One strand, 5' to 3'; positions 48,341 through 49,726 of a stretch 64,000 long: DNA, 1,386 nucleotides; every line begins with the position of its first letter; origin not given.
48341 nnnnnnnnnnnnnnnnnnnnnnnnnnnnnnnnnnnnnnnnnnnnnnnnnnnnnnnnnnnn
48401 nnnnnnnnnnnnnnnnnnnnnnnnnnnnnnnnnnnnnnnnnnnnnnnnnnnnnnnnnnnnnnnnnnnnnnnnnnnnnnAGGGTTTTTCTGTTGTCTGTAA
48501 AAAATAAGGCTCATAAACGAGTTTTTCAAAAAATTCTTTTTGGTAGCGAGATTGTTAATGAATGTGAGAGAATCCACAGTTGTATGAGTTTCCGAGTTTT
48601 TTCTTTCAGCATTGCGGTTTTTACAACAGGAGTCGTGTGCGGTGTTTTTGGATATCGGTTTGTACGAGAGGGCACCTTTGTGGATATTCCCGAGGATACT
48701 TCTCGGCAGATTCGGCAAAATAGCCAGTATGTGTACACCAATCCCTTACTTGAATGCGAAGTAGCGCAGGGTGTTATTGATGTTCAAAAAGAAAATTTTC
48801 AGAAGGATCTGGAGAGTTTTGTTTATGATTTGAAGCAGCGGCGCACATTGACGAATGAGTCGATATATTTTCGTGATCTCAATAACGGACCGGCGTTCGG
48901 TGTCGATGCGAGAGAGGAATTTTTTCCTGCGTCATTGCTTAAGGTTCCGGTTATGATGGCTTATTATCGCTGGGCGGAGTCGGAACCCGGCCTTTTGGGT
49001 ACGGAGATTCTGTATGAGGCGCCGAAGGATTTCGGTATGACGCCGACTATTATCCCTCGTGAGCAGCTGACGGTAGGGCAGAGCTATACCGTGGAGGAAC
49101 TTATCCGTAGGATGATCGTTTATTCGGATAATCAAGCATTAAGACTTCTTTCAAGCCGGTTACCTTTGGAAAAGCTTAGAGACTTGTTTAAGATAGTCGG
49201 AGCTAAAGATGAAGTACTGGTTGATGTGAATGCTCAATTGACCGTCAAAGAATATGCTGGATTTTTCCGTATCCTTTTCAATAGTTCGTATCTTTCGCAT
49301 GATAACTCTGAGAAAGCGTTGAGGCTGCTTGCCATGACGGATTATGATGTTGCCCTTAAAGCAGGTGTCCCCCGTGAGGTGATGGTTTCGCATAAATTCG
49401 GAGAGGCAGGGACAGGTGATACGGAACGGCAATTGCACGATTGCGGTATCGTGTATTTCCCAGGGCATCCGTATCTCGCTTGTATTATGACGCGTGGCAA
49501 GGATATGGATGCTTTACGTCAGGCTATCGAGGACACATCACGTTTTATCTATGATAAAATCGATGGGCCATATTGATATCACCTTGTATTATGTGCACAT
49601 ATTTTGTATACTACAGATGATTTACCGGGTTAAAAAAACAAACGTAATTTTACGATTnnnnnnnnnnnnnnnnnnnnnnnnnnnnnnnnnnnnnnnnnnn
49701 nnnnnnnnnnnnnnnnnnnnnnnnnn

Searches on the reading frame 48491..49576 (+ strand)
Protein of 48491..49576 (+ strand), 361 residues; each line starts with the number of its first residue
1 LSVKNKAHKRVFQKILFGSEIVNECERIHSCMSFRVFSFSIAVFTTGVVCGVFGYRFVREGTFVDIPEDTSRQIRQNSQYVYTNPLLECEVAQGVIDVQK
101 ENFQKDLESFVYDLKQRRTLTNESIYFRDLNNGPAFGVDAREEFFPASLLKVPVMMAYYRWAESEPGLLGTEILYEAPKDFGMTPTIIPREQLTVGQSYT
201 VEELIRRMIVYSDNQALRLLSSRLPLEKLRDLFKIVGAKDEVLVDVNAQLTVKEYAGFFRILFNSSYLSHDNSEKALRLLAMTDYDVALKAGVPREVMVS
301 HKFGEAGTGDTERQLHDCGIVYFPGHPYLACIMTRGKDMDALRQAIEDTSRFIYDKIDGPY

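Call 86: search_protein_families(library=pfam, proteins=[window:48491-49576:+], max_evalue=0.001)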
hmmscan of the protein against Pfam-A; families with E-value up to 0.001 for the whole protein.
window:48491-49576:+ (361 aa): 1 family
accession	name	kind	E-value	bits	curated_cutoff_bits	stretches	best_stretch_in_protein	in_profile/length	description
PF13354.11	Beta-lactamase2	-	4.5e-35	121.4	22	1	124-334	1-214/214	Beta-lactamase enzyme family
